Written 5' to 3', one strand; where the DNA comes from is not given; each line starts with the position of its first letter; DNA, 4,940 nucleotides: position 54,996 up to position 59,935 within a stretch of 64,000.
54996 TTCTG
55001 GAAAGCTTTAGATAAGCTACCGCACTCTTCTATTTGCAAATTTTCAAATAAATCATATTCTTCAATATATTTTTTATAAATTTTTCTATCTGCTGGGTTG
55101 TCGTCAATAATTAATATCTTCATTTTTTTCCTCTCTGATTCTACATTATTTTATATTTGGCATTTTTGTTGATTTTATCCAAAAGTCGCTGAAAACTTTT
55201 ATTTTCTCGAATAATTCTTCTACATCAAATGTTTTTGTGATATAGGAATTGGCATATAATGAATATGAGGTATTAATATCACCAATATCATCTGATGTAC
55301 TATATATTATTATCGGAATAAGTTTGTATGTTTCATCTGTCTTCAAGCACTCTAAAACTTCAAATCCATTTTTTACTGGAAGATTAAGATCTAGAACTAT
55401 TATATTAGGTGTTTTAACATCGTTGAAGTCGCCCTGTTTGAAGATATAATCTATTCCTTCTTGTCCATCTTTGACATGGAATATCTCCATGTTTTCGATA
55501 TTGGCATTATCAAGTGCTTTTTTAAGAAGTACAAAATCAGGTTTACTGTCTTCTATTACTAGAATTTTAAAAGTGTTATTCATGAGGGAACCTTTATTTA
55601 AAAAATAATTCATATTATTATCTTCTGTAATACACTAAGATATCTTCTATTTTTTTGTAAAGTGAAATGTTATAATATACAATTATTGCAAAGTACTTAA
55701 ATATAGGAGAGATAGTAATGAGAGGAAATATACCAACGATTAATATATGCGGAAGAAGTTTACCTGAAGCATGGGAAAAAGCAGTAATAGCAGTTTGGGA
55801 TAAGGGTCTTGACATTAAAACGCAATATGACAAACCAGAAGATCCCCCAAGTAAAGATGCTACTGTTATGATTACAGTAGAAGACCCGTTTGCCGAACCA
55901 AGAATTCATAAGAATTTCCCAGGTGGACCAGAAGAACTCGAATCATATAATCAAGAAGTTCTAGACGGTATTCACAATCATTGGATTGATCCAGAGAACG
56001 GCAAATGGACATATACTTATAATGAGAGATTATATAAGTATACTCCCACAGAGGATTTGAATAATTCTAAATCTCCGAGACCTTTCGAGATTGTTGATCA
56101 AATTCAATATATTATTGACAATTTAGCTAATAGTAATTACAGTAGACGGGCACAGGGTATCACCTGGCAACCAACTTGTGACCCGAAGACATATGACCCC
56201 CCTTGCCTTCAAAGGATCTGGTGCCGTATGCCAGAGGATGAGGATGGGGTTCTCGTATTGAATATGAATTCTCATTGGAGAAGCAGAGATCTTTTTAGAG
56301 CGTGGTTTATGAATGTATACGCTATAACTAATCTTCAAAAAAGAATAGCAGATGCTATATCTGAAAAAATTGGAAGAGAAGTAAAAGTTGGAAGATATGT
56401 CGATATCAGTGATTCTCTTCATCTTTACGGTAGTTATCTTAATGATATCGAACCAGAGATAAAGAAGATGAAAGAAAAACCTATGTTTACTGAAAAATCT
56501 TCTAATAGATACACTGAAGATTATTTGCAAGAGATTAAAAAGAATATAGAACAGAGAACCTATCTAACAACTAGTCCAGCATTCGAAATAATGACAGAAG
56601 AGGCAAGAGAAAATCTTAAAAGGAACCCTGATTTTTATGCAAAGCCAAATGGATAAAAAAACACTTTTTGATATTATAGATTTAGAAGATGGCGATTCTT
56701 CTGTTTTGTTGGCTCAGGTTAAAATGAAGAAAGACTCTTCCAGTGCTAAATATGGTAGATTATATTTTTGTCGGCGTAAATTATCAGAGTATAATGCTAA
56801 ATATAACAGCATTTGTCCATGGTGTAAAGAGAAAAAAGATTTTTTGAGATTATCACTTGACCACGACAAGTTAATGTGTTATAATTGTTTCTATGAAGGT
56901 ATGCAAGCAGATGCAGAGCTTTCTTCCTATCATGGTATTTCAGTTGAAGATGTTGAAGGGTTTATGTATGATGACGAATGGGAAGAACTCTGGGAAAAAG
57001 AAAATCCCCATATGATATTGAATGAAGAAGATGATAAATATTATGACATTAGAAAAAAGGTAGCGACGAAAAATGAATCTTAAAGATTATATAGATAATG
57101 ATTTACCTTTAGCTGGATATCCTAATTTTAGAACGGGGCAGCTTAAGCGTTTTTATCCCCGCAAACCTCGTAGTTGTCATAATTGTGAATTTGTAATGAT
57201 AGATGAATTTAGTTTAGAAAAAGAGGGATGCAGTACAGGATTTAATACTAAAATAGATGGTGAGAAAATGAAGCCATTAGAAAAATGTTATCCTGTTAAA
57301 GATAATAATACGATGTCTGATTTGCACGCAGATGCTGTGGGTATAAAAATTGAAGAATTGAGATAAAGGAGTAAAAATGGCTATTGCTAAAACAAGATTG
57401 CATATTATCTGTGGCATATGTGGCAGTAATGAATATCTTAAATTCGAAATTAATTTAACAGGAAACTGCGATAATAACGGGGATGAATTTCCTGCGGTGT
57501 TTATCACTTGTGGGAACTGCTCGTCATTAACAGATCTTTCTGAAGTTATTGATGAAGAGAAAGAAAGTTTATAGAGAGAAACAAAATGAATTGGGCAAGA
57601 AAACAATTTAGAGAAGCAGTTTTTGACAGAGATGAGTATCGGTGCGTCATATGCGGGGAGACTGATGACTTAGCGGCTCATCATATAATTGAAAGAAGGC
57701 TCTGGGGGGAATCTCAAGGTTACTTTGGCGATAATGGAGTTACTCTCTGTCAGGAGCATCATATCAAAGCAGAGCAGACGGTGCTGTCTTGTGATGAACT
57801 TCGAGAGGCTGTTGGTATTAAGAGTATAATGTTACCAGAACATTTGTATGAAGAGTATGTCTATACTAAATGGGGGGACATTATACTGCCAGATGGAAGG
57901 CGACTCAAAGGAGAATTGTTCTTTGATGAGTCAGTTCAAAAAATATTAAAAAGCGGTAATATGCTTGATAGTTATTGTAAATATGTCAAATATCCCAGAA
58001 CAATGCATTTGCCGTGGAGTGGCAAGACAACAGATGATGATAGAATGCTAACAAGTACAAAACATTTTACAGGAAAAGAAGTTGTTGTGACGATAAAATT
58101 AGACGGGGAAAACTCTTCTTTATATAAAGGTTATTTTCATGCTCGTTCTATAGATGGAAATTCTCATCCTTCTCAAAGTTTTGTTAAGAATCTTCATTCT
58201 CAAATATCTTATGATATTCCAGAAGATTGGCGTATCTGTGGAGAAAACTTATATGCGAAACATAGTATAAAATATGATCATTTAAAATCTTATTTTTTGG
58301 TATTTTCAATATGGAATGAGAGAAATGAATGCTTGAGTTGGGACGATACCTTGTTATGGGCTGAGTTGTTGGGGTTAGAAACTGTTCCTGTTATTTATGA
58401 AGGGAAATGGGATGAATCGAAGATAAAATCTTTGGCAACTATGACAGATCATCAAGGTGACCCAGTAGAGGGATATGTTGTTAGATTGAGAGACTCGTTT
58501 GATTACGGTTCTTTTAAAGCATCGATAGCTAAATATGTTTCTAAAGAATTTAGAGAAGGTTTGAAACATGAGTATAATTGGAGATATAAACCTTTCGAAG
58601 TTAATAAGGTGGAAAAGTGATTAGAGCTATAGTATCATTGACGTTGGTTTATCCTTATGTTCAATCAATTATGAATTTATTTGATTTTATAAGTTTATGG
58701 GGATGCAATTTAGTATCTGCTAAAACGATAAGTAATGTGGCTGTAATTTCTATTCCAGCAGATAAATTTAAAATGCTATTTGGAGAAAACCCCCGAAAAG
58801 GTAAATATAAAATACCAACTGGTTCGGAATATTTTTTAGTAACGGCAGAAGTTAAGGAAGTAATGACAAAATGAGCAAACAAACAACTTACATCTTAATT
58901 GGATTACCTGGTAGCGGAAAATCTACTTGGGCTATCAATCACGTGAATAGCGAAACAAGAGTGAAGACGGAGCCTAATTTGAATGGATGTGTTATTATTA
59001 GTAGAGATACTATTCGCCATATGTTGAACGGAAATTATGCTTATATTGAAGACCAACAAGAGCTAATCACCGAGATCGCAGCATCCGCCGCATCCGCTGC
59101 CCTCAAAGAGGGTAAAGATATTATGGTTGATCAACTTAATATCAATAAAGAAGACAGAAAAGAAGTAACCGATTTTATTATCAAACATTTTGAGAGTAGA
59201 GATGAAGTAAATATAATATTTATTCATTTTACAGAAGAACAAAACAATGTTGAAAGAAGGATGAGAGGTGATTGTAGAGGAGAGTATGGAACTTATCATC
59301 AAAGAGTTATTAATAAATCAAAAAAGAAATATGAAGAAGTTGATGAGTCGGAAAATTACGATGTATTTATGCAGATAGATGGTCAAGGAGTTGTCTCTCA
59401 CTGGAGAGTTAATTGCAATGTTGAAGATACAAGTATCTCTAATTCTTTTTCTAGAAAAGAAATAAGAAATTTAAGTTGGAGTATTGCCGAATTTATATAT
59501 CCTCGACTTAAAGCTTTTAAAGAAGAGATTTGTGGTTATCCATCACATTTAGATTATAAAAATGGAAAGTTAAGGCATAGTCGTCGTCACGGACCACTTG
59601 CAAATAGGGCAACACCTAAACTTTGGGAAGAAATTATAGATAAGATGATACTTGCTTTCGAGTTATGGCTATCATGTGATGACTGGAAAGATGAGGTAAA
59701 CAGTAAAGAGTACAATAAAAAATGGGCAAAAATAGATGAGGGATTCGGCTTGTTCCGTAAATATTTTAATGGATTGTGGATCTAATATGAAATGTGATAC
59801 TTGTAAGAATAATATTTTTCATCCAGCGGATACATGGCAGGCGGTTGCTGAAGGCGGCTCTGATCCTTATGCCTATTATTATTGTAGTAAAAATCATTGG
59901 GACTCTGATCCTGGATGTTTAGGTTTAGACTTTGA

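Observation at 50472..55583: Complete phage-borne two-component phosphorelay (PAS kinase + two REC-only regulators) bracketing a regulated operon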

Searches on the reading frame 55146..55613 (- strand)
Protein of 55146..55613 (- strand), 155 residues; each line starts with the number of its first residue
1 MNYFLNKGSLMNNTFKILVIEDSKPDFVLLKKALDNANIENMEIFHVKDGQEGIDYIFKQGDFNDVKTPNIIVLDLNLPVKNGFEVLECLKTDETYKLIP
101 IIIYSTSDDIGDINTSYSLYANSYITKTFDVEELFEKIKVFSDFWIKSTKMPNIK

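Call 3: search_protein_families(library=pfam, proteins=[window:55146-55613:-], max_evalue=0.01)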
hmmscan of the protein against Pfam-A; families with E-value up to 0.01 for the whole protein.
window:55146-55613:- (155 aa): 1 family
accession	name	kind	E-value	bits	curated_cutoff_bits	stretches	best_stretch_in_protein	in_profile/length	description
PF00072.30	Response_reg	-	9.1e-16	58.5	30.2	1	17-139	1-111/111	Response regulator receiver domain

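Call 4: search_protein_families(library=phrogs, proteins=[window:55146-55613:-], max_evalue=0.01)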
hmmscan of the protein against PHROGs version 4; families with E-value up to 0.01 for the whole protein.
window:55146-55613:- (155 aa): 5 families
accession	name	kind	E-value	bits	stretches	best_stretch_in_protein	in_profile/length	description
phrog_731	-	unknown function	3.7e-16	60.1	1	15-139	2-114/227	-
phrog_5982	-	unknown function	4e-10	39.2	1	12-142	866-985/1030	-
phrog_37855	-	unknown function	5.3e-09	36.5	1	14-147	5-133/278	-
phrog_20458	-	unknown function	3.5e-07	29.8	1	14-141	697-816/829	-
phrog_8810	-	unknown function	0.0003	21.5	1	61-150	47-128/245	-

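Call 14: search_protein_families(library=ncbifam, proteins=[window:55146-55613:-], max_evalue=0.1)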
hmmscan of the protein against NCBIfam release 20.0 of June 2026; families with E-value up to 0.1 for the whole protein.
window:55146-55613:- (155 aa): 73 families (the best 25 are shown)
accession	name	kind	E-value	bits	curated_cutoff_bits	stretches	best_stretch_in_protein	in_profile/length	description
NF045991.1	RespRegCtrARhodob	equivalog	2.3e-12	47.1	350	1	16-140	2-114/224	response regulator transcription factor CtrA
TIGR02154.1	PhoB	equivalog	2.5e-12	46.6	296.2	1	15-140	3-118/226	phosphate regulon transcriptional regulator PhoB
NF040534.1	resp_reg_YycF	equivalog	1.1e-11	44.5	340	1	16-140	2-113/231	response regulator YycF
NF051850.1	RespRegRprY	equivalog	1.9e-10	40.6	370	1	11-139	1-117/234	response regulator transcription factor RprY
NF045944.1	ResRegRpaBCyano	equivalog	2.1e-10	40.4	330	1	41-140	21-110/229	response regulator transcription factor RpaB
NF007135.0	PRK09581.1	equivalog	2.1e-10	40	474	1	15-142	3-120/457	PleD family two-component system response regulator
TIGR01387.1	cztR_silR_copR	subfamily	3.6e-10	39.8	279.2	1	17-139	1-111/218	heavy metal response regulator transcription factor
NF007935.0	PRK10651.1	equivalog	5.7e-10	38.7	250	1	16-139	8-121/216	two-component system response regulator NarL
TIGR02875.1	spore_0_A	equivalog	8.3e-10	38.3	200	1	15-143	3-123/262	sporulation transcription factor Spo0A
NF040689.1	MtrAB_MtrA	equivalog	2.1e-09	37.1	300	1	40-139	21-110/219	MtrAB system response regulator MtrA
NF038297.2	hybrid_HK_HrmK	equivalog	2.2e-09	36.5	725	1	10-136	486-602/607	hybrid histidine kinase/response regulator HrmK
NF008567.0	PRK11517.1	equivalog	3.4e-09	36.4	353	1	16-139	2-112/223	response regulator transcription factor HprR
NF041866.1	EpsW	equivalog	2.8e-08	33.4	200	1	15-139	6-122/131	exopolysaccharide biosynthesis response regulator EpsW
NF053854.1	RespRegPhoBBctds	equivalog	2.9e-08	33.3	270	1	65-140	38-113/225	two-component system response regulator PhoB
NF033117.2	vanR_ACDEGLN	exception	3.9e-08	33.2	350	1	17-140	1-111/226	VanR-ABDEGLN family response regulator transcription factor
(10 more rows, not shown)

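Call 39: search_solved_structures(query=window:55146-55613:-, show_alignments=2, max_evalue=0.00001)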
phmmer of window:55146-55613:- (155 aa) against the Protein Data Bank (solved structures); distinct sequences matched with E-value up to 0.00001: 61 (the best 60 are shown).
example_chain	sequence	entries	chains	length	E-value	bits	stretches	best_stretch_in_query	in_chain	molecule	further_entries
1k68_A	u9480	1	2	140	4.6e-31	111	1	16-152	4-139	Phytochrome Response Regulator RcpA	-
1i3c_A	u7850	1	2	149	1.5e-26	96.4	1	16-152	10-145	RESPONSE REGULATOR RCP1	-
1jlk_A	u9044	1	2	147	1.6e-26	96.3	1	16-152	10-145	Response regulator RCP1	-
5te9_A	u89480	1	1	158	3.5e-25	91.9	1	12-152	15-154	Response regulator receiver protein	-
1k66_A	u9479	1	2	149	2.7e-23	85.8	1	12-153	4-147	Phytochrome Response Regulator RcpB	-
6xvu_A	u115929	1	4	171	3.4e-21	79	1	14-152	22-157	Response regulator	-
5ic5_A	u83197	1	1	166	1.5e-20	76.9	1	17-147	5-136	Candidate response regulator, CheY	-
8avv_A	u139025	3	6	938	1.7e-19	73.5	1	15-152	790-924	Bacteriophytochrome,Response regulator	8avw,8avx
4zyl_A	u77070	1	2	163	1.7e-18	70.3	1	16-153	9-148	RphyB protein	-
5brj_A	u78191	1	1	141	7.8e-17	64.8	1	16-146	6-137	Two component response regulator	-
3heb_A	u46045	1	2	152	1.9e-14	57.1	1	15-143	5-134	Response regulator receiver domain protein (CheY)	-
6azr_B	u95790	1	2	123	2.4e-10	43.8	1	16-139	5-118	Chemotaxis regulator-transmits chemoreceptor signals to flagelllar motor components CheY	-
3dge_C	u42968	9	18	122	2.6e-10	43.7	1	16-139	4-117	Response regulator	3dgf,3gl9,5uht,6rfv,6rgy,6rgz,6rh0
3gwg_A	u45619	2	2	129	3.9e-10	43.1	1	14-140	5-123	Chemotaxis protein cheY homolog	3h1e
4ja2_A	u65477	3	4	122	4.3e-10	43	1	16-139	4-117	Response regulator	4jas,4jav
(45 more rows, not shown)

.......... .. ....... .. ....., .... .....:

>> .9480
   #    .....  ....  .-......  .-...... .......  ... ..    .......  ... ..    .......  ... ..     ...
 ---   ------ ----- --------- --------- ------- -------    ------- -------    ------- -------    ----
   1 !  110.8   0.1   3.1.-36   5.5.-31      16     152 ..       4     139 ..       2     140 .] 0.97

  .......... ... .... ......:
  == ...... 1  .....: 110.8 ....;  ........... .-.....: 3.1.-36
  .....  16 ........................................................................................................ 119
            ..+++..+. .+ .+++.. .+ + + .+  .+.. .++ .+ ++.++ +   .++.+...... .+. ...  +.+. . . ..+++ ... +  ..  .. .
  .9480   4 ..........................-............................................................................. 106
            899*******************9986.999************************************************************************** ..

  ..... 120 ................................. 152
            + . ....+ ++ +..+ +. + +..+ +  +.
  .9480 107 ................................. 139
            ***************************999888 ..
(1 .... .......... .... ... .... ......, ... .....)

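Call 77: search_dna_similar(query=window:55146-55613:-, collection=phages, mode=protein, max_rows=25)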
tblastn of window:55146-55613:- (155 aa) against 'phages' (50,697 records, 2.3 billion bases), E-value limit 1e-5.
Records with a match: 37; places in all: 39; records where one place covers at least 80% of the query: 33.
Best place of each record, by identity: <60% 37.
By first word of the organism name: Bacteriophage 15; Listeria 9; Staphylococcus 7; Acinetobacter 4; Enterococcus 1; Burkholderia 1.
By host as written in the record: - 19; Listeria monocytogenes 9; Staphylococcus aureus 7; Enterococcus faecalis 1; Burkholderia sp. 1.
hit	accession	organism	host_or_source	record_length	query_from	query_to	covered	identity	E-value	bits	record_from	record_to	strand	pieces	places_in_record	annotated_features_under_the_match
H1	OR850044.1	Staphylococcus phage SA 1298 Kay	Staphylococcus aureus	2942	16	154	90%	32.1%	7e-6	50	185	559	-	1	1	record has no annotation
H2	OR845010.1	Staphylococcus phage SA 1306 Kay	Staphylococcus aureus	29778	16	154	90%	32.1%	8e-6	50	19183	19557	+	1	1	record has no annotation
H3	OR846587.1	Enterococcus phage Efs 1-1-1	Enterococcus faecalis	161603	16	139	80%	33.6%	3e-7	54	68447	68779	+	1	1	record has no annotation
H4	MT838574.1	Bacteriophage sp.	human fecal samples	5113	16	140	81%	32.0%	8e-9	59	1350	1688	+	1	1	record has no annotation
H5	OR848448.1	Listeria phage LM 4-14-1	Listeria monocytogenes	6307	16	140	81%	32.0%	2e-7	54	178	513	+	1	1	record has no annotation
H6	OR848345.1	Listeria phage LM 4-14-1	Listeria monocytogenes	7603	5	141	88%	29.2%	6e-8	56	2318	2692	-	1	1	record has no annotation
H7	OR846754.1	Listeria phage LM 4-11-1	Listeria monocytogenes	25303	5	141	88%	29.2%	7e-8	56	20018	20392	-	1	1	record has no annotation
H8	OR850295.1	Staphylococcus phage SA 1298 Kay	Staphylococcus aureus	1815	2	141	90%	28.6%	1e-8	58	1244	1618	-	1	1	record has no annotation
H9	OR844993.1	Staphylococcus phage SA 1306 Kay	Staphylococcus aureus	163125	2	141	90%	28.6%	2e-8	58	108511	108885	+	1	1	record has no annotation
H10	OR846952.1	Listeria phage LM 4-11-1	Listeria monocytogenes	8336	16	139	80%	31.5%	6e-8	56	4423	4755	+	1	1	record has no annotation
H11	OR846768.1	Listeria phage LM 4-11-1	Listeria monocytogenes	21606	16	139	80%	31.5%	9e-8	56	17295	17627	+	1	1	record has no annotation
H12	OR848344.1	Listeria phage LM 4-14-1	Listeria monocytogenes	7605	5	141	88%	28.5%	2e-7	54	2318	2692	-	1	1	record has no annotation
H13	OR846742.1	Listeria phage LM 4-11-1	Listeria monocytogenes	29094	5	141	88%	28.5%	2e-7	54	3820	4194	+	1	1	record has no annotation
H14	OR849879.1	Staphylococcus phage SA 1298 Kay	Staphylococcus aureus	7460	10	139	84%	29.2%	5e-8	56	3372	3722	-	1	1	record has no annotation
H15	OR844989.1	Staphylococcus phage SA 1306 Kay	Staphylococcus aureus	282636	10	139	84%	29.2%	6e-8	56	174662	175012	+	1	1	record has no annotation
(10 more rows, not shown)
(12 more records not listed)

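Call 97: search_protein_families(library=padloc, proteins=[window:55146-55613:-], max_evalue=0.001)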
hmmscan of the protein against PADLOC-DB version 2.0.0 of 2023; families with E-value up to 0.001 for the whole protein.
window:55146-55613:- (155 aa): 0 families

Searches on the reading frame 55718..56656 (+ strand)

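Call 3: search_protein_families(library=pfam, proteins=[window:55718-56656:+], max_evalue=0.01)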
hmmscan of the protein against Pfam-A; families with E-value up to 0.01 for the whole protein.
window:55718-56656:+ (312 aa): 1 family
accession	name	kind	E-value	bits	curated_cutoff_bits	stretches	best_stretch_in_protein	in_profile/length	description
PF00303.24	Thymidylat_synt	-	6.2e-11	42.4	24.3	1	86-258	80-233/266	Thymidylate synthase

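Call 4: search_protein_families(library=phrogs, proteins=[window:55718-56656:+], max_evalue=0.01)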
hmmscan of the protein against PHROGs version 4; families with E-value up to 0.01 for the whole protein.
window:55718-56656:+ (312 aa): 4 families
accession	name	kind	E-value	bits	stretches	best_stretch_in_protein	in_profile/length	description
phrog_160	-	DNA, RNA and nucleotide metabolism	1.9e-15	57.6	1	90-252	125-268/335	thymidylate synthase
phrog_5131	-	DNA, RNA and nucleotide metabolism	3.2e-14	54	1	110-305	112-286/357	thymidylate synthase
phrog_3676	-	DNA, RNA and nucleotide metabolism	6.8e-06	26.5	1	120-271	108-256/351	thymidylate synthase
phrog_5682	-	DNA, RNA and nucleotide metabolism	0.0066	16.8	1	121-253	48-167/209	thymidylate synthase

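Call 14: search_protein_families(library=ncbifam, proteins=[window:55718-56656:+], max_evalue=0.1)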
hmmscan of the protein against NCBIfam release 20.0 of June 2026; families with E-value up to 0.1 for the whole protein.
window:55718-56656:+ (312 aa): 6 families
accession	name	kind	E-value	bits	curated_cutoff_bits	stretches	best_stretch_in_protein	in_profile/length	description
TIGR03283.1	thy_syn_methano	equivalog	4.3e-37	127.6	174.55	1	10-239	3-196/201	thymidylate synthase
NF002495.0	PRK01827.1-1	equivalog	4.6e-07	29.6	327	1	125-253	115-237/279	thymidylate synthase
NF002496.0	PRK01827.1-2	equivalog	2.7e-06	26.7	325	1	124-263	161-290/318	thymidylate synthase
NF002497.0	PRK01827.1-3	equivalog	7.2e-06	25.5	327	1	94-253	87-226/264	thymidylate synthase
TIGR03284.1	thym_sym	equivalog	0.00028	20.2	108.35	1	124-256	139-261/296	thymidylate synthase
NF002499.0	PRK01827.1-5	equivalog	0.042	13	405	1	124-250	107-222/264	thymidylate synthase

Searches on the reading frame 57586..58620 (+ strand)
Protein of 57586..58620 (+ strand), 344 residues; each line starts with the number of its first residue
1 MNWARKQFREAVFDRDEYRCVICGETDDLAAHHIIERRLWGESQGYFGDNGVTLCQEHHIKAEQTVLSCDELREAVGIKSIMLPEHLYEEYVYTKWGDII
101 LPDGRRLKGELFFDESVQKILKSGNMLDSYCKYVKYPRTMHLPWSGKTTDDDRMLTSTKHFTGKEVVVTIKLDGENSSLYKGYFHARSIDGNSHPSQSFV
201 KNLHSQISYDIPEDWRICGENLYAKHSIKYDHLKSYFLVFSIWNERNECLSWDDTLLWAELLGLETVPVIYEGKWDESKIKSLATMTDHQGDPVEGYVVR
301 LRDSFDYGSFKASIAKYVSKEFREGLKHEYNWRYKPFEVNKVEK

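Call 7: search_protein_families(library=phrogs, proteins=[window:57586-58620:+], max_evalue=0.001)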
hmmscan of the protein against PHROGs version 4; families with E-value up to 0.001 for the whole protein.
window:57586-58620:+ (344 aa): 18 families
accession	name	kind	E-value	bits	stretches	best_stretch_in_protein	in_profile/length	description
phrog_24030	-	DNA, RNA and nucleotide metabolism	7.3e-127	424.4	1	4-342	5-340/342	RNA ligase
phrog_34045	-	unknown function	7.2e-68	229.4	1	134-328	7-199/219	-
phrog_8446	-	DNA, RNA and nucleotide metabolism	4.5e-10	40.5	1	3-71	128-204/211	HNH endonuclease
phrog_144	-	DNA, RNA and nucleotide metabolism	4.8e-10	40.4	1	5-64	72-134/175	HNH endonuclease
phrog_589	-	DNA, RNA and nucleotide metabolism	2.6e-09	38.1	1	4-62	78-138/179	HNH endonuclease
phrog_548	-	DNA, RNA and nucleotide metabolism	4.3e-09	37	1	153-329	20-240/341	RNA ligase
phrog_8048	-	DNA, RNA and nucleotide metabolism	5e-09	36.8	1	7-63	166-226/273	HNH endonuclease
phrog_7370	-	DNA, RNA and nucleotide metabolism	1.6e-08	35.7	1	9-65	33-86/115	HNH endonuclease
phrog_968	-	DNA, RNA and nucleotide metabolism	3.8e-07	30.4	0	234-321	296-392/398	RNA ligase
phrog_7566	-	unknown function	5.4e-07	30.8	1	10-76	5-70/96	-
phrog_119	-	DNA, RNA and nucleotide metabolism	6.2e-07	29.6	1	6-65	192-257/443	HNH endonuclease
phrog_1271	-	DNA, RNA and nucleotide metabolism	7.5e-07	29.8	1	8-74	257-327/361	HNH endonuclease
phrog_740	-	DNA, RNA and nucleotide metabolism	2e-06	28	1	5-64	26-86/332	HNH endonuclease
phrog_22514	-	DNA, RNA and nucleotide metabolism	2.7e-05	25.4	1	19-108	68-150/187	HNH endonuclease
phrog_5956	-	DNA, RNA and nucleotide metabolism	5.6e-05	23.8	1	3-65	45-110/138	HNH endonuclease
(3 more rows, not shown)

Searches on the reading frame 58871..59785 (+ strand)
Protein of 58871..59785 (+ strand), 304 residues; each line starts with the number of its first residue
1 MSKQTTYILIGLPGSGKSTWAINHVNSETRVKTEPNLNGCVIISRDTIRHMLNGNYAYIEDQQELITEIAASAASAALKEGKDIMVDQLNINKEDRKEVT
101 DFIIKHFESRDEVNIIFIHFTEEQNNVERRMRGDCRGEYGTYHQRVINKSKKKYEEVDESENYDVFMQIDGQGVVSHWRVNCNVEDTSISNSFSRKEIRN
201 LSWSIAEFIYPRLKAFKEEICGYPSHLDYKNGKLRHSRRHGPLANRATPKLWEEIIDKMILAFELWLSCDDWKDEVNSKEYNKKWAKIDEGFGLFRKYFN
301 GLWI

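Call 7: search_protein_families(library=phrogs, proteins=[window:58871-59785:+], max_evalue=0.001)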
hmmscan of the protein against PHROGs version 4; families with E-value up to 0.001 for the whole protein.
window:58871-59785:+ (304 aa): 4 families
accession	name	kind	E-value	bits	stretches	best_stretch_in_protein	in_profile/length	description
phrog_505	-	other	2.5e-18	67.5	1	5-161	3-147/295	polynucleotide kinase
phrog_6931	-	unknown function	1.6e-10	41.7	1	2-103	183-281/343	-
phrog_2071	-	other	2.8e-10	41.5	1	2-106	14-108/282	ATPase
phrog_11543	-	unknown function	1.6e-07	32.9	1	187-285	16-127/173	-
